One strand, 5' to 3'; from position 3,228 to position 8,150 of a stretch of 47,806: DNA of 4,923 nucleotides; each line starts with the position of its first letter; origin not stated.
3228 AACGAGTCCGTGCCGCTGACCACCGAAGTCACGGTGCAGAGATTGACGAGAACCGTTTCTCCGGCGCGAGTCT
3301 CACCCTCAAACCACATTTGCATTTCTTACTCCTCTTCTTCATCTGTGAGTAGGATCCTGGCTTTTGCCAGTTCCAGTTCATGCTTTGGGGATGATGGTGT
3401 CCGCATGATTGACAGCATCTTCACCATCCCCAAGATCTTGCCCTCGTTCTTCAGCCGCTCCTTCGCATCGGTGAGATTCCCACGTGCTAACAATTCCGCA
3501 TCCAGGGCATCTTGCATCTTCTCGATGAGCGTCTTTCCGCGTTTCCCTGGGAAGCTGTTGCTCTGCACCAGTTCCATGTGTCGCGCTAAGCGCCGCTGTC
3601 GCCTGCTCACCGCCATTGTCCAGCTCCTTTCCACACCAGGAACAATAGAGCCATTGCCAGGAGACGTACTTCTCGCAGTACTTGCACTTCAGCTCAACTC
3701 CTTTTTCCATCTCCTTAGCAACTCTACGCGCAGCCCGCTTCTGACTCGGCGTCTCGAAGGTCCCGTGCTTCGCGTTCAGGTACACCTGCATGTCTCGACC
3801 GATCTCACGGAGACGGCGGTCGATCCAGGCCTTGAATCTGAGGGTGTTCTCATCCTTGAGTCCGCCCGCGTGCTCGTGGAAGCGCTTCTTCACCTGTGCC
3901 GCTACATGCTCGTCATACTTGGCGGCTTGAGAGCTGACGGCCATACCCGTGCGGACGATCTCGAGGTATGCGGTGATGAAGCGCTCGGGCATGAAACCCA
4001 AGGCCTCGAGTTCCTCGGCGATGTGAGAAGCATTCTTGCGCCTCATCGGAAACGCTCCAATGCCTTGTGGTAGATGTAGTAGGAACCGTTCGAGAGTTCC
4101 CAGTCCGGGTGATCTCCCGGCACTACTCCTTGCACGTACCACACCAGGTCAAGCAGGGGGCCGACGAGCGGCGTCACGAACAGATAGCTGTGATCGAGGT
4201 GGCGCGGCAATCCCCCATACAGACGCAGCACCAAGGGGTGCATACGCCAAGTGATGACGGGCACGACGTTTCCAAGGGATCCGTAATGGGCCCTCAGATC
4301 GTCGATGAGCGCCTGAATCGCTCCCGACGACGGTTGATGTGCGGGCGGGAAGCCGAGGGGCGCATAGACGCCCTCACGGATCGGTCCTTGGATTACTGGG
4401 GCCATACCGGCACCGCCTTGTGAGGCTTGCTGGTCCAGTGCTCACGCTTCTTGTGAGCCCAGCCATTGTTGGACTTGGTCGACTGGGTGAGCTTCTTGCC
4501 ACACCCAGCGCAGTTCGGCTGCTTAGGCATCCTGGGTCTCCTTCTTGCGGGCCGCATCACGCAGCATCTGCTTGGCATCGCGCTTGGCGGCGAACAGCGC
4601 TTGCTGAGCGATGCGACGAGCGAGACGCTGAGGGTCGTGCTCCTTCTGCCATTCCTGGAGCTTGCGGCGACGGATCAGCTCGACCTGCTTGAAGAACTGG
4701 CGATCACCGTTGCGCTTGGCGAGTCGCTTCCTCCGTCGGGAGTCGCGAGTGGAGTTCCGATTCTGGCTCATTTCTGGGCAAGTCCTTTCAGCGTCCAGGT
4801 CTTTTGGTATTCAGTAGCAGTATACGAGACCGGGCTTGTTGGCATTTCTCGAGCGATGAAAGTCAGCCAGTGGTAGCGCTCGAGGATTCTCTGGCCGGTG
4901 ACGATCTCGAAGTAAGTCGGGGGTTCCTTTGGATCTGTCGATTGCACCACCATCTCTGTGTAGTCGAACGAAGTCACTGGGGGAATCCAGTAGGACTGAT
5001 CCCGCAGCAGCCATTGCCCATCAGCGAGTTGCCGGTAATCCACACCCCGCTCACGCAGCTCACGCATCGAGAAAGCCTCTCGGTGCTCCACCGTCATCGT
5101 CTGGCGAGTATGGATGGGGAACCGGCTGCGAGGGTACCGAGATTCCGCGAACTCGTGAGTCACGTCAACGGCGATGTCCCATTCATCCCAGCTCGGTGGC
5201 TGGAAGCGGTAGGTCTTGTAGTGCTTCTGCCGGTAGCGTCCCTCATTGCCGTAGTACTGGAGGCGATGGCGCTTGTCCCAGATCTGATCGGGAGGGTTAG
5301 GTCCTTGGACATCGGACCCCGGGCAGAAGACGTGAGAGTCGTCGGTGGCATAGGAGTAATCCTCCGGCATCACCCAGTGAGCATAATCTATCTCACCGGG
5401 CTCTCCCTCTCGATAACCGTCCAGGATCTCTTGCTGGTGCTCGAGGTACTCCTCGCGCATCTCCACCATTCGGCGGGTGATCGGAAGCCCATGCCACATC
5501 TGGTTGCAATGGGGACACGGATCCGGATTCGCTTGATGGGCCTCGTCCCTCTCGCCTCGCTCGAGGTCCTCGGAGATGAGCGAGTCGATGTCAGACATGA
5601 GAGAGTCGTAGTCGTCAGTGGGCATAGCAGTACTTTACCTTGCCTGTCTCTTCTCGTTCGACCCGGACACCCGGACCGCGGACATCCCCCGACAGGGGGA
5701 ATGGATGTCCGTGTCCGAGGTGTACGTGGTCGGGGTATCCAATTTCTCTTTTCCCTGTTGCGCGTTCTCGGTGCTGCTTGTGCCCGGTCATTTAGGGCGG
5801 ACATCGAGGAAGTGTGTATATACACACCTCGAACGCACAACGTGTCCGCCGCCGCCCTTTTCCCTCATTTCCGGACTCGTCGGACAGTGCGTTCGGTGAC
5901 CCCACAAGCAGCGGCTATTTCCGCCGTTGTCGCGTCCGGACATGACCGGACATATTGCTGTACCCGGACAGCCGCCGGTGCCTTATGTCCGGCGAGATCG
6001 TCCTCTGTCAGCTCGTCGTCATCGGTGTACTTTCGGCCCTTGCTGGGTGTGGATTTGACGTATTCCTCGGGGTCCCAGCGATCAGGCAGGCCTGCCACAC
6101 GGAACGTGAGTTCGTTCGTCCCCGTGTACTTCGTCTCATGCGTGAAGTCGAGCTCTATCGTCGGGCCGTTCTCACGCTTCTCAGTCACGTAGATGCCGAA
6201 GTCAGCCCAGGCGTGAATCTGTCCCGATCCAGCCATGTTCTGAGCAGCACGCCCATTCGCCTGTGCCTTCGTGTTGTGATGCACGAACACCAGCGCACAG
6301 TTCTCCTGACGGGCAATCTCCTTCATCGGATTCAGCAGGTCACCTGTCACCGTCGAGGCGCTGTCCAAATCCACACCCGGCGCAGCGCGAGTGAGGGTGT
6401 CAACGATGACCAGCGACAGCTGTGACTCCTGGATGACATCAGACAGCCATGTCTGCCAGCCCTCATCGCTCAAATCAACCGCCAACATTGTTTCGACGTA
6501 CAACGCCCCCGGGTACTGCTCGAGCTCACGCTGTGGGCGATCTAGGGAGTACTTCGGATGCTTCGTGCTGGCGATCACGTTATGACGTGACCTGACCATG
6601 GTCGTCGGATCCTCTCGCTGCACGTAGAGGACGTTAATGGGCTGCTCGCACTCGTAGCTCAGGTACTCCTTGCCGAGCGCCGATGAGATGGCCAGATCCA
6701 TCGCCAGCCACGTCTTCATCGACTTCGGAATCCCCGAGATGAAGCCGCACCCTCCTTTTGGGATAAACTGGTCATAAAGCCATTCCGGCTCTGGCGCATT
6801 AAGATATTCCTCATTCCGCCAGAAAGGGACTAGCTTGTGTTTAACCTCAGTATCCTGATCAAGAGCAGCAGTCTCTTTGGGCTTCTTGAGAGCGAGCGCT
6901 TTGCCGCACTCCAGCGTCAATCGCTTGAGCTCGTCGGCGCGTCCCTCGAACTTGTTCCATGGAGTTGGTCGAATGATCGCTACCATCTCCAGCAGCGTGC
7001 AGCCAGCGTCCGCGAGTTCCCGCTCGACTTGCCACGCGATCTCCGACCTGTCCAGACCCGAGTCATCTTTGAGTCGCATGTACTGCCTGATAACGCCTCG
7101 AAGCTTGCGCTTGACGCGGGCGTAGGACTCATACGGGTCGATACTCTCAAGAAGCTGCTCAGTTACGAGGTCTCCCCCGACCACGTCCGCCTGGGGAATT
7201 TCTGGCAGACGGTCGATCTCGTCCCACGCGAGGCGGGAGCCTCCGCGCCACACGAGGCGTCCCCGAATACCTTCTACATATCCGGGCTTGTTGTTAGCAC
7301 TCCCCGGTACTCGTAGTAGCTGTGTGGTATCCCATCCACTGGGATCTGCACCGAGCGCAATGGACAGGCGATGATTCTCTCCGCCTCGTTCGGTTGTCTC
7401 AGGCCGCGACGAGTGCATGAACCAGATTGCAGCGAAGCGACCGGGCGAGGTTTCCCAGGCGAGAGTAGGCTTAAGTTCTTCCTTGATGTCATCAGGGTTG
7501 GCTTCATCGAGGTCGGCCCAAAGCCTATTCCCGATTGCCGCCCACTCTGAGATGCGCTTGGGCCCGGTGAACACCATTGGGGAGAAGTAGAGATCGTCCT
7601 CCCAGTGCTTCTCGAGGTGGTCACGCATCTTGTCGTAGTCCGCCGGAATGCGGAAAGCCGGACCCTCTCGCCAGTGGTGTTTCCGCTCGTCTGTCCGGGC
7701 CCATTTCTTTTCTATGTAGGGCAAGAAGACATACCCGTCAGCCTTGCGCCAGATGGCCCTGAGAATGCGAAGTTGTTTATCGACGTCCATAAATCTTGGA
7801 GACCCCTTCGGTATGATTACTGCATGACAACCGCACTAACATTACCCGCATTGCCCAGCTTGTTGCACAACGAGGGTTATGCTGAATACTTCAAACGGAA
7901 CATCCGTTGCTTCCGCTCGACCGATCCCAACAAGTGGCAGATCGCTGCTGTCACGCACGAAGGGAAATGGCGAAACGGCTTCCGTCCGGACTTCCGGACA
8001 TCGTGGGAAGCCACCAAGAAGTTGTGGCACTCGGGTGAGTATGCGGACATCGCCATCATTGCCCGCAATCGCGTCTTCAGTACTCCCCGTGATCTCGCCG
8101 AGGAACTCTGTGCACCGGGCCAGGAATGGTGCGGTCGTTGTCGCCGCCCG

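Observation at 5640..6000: Iteron cluster plus 16-bp AT-centred palindrome adjacent to the primase/helicase gene: putative replication origin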

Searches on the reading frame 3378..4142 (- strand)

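Call 6: search_protein_families(library=pfam, proteins=[window:3378-4142:-], max_evalue=0.01)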
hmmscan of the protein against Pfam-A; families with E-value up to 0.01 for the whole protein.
window:3378-4142:- (254 aa): 1 family
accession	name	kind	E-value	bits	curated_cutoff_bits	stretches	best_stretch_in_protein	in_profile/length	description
PF12773.13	DZR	-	0.0024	18.4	27.3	1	153-226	1-41/45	Double zinc ribbon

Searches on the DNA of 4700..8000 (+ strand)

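Call 5: search_dna_similar(query=window:4700-8000:+, collection=phages, mode=near)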
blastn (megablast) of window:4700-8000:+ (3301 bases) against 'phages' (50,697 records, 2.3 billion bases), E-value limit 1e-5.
Records with a match: 10; places in all: 10; records where one place covers at least 80% of the query: 7.
Best place of each record, by identity: 95-99% 7; 90-95% 1; 80-90% 1; 60-80% 1.
By first word of the organism name: Mycobacterium 8; Gordonia 2.
By host as written in the record: Mycobacteroides abscessus 3; Mycobacterium smegamtis mc2 155 2; Mycobacterium avium subsp. paratuberculosis ATCC19698 2; Gordonia rubripertincta NRRL B-16540 2; Mycobacterium smegmatis mc#155 1.
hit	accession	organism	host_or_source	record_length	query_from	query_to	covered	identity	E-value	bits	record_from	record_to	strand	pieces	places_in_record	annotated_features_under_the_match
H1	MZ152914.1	Mycobacterium phage Maco7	Mycobacteroides abscessus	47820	1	3301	100%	98.8%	0e+0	5875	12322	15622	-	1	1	hypothetical protein (x5)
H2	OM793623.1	Mycobacterium phage Maco6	Mycobacteroides abscessus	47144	1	3301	100%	98.3%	0e+0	6062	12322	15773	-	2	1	hypothetical protein (x5)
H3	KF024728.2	Mycobacterium phage Muddy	Mycobacterium smegamtis mc2 155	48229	2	3301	100%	97.2%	0e+0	5583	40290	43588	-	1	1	54: RecA-like DNA recombinase | 56: hypothetical protein | 53: hypothetical protein | 55: hypothetical protein | 57: hypothetical protein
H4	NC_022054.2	Mycobacterium phage Muddy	Mycobacterium smegamtis mc2 155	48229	2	3301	100%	97.2%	0e+0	5583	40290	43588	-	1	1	54: RecA-like DNA recombinase | 56: hypothetical protein | 53: hypothetical protein | 55: hypothetical protein | 57: hypothetical protein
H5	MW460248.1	Mycobacterium phage Maco2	Mycobacteroides abscessus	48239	1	3301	100%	97.2%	0e+0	5576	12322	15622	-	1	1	hypothetical protein (x5)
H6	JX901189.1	Mycobacterium phage FF47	Mycobacterium avium subsp. ...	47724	2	3301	100%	96.7%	0e+0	5496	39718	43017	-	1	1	RepA | hypothetical protein (x4)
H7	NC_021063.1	Mycobacterium phage FF47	Mycobacterium avium subsp. ...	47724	2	3301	100%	96.7%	0e+0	5496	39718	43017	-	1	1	RepA | hypothetical protein (x4)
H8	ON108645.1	Mycobacterium phage NoShow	Mycobacterium smegmatis mc#155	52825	1403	2341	28%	72.2%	7e-60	239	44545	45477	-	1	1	62: RecA-like DNA recombinase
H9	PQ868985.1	Gordonia phage RanchParmCat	Gordonia rubripertincta NRRL B-16540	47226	1497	1593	3%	82.5%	9e-14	86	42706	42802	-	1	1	62: DNA primase/helicase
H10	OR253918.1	Gordonia phage Nibbles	Gordonia rubripertincta NRRL B-16540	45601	1499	1552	2%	90.7%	7e-10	73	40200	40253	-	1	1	52: DNA primase/helicase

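Call 7: get_annotated_region(hit=H3, flank=4000)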
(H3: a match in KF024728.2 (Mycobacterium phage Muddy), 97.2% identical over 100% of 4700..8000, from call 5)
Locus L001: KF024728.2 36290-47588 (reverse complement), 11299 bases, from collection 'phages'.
description: Mycobacterium phage Muddy, complete genome.
organism: Mycobacterium phage Muddy (NCBI taxid 1340829)
taxonomy: Viruses; Duplodnaviria; Heunggongvirae; Uroviricota; Caudoviricetes; Mapvirus; Mapvirus muddy
host: Mycobacterium smegamtis mc2 155; source: soil; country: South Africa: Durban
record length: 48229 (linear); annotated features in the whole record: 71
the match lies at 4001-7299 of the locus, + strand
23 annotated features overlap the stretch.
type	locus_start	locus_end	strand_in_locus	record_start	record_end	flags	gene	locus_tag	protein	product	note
CDS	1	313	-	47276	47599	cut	69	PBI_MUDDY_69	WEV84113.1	hypothetical protein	-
CDS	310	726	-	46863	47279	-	68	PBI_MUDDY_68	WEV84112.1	helix-turn-helix DNA binding domain protein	-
CDS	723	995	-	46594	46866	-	67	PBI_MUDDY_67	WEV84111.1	HNH endonuclease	-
CDS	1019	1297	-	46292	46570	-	66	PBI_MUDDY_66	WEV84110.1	hypothetical protein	-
CDS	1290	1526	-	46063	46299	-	65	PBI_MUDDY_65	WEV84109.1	hypothetical protein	-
CDS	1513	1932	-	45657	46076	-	64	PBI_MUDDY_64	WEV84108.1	hypothetical protein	-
CDS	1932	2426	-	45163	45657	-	63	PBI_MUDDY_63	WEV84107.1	hypothetical protein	-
CDS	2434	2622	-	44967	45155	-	62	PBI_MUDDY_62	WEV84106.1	hypothetical protein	-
CDS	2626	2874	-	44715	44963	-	61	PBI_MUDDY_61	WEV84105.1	hypothetical protein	-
CDS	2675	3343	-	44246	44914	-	60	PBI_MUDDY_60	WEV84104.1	hypothetical protein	-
CDS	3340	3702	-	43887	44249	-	59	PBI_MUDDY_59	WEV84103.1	hypothetical protein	-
CDS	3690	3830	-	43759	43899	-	58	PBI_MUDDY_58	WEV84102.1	hypothetical protein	-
CDS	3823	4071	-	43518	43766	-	57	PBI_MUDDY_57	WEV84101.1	hypothetical protein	-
CDS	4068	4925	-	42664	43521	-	56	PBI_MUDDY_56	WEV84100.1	hypothetical protein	-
CDS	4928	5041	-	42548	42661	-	55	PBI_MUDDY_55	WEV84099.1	hypothetical protein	-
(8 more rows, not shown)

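Call 8: get_annotated_region(hit=H6, flank=2000)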
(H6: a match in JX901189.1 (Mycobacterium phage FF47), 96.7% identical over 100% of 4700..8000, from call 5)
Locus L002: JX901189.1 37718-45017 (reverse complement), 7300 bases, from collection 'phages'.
description: Mycobacterium phage vB_MapS_FF47, complete genome.
organism: Mycobacterium phage FF47 (NCBI taxid 1305710)
taxonomy: Viruses; Duplodnaviria; Heunggongvirae; Uroviricota; Caudoviricetes; Mapvirus; Mapvirus Ff47
host: Mycobacterium avium subsp. paratuberculosis ATCC19698; source: fresh cattle feces; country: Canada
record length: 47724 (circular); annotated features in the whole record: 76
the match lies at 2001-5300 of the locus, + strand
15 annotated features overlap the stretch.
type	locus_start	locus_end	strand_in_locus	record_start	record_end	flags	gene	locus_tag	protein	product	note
CDS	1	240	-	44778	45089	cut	-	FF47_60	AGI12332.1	hypothetical protein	-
CDS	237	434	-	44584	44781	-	-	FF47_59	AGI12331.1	hypothetical protein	-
CDS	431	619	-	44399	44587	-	-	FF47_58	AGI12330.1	hypothetical protein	-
CDS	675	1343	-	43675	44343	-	-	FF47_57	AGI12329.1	hypothetical protein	-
CDS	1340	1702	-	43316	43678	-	-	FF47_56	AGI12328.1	hypothetical protein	-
CDS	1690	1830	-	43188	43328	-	-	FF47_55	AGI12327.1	hypothetical protein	-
CDS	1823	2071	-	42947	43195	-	-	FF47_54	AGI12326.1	hypothetical protein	-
CDS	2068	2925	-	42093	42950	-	-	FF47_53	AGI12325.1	hypothetical protein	-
CDS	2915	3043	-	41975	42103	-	-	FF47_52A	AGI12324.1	hypothetical protein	-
CDS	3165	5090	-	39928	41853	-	-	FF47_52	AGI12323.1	RepA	5'-3' DNA helicase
CDS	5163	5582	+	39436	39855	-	-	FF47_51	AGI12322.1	hypothetical protein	-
CDS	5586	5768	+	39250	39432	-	-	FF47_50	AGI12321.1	hypothetical protein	-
CDS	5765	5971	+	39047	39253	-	-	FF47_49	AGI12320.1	hypothetical protein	-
CDS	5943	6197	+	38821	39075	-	-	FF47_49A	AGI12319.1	hypothetical protein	-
CDS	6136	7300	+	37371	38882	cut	-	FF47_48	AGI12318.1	DNA/RNA helicase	-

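Call 53: get_annotated_region(hit=H2, flank=0)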
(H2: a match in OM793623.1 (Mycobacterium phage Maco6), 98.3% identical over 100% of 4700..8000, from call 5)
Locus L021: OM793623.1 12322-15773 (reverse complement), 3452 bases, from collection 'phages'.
description: Mycobacterium phage Maco6, complete genome.
organism: Mycobacterium phage Maco6 (NCBI taxid 2924878)
taxonomy: Viruses; Duplodnaviria; Heunggongvirae; Uroviricota; Caudoviricetes; Mapvirus
host: Mycobacteroides abscessus; source: sewage sample; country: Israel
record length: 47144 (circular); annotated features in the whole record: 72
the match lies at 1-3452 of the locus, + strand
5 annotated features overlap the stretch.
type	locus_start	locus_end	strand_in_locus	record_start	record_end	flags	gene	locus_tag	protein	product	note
CDS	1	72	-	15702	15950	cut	-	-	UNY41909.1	hypothetical protein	-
CDS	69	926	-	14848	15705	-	-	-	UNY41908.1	hypothetical protein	-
CDS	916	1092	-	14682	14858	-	-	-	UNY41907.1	hypothetical protein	-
CDS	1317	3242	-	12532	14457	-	-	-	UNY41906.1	hypothetical protein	-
CDS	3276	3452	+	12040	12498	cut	-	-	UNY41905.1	hypothetical protein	-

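Call 54: get_annotated_region(hit=H1, flank=0)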
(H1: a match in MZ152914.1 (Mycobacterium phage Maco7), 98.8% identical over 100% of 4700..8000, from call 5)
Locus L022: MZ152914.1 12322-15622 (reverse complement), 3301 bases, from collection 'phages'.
description: Mycobacterium phage Maco7, complete genome.
organism: Mycobacterium phage Maco7 (NCBI taxid 2835940)
taxonomy: Viruses; Duplodnaviria; Heunggongvirae; Uroviricota; Caudoviricetes; Mapvirus; Mapvirus Ff47
host: Mycobacteroides abscessus; source: sewage sample; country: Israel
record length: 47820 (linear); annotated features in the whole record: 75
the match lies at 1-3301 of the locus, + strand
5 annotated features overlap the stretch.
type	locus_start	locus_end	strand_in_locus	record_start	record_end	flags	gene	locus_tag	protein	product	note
CDS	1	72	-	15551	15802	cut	-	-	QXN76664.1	hypothetical protein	label: hypothetical protein CDS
CDS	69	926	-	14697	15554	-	-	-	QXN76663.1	hypothetical protein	label: hypothetical protein CDS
CDS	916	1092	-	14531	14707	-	-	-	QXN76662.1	hypothetical protein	label: hypothetical protein CDS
CDS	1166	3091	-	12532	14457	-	-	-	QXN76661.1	hypothetical protein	label: hypothetical protein CDS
CDS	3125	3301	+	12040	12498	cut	-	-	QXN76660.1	hypothetical protein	label: hypothetical protein CDS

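Call 55: get_annotated_region(hit=H5, flank=0)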
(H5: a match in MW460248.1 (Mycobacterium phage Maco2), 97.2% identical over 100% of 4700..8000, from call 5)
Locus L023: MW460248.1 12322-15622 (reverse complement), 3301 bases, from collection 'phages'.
description: Mycobacterium phage Maco2, complete genome.
organism: Mycobacterium phage Maco2 (NCBI taxid 2805749)
taxonomy: Viruses; Duplodnaviria; Heunggongvirae; Uroviricota; Caudoviricetes; Mapvirus; Mapvirus Ff47
host: Mycobacteroides abscessus; source: sewage sample; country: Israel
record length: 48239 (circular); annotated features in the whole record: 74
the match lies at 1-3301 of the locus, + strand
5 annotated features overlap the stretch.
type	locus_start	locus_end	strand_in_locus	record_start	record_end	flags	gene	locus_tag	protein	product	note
CDS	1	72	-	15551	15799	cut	-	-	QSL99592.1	hypothetical protein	hypothetical protein CDS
CDS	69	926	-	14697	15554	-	-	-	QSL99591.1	hypothetical protein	hypothetical protein CDS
CDS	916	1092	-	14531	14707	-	-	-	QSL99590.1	hypothetical protein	hypothetical protein CDS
CDS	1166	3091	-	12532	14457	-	-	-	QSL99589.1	hypothetical protein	hypothetical protein CDS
CDS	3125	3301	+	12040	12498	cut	-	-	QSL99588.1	hypothetical protein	hypothetical protein CDS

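Call 56: search_rna_families(source=window, start=5400, end=6200, threshold=evalue, max_evalue=1)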
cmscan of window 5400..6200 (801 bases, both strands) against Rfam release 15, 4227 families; matches with E-value up to 1: 0.
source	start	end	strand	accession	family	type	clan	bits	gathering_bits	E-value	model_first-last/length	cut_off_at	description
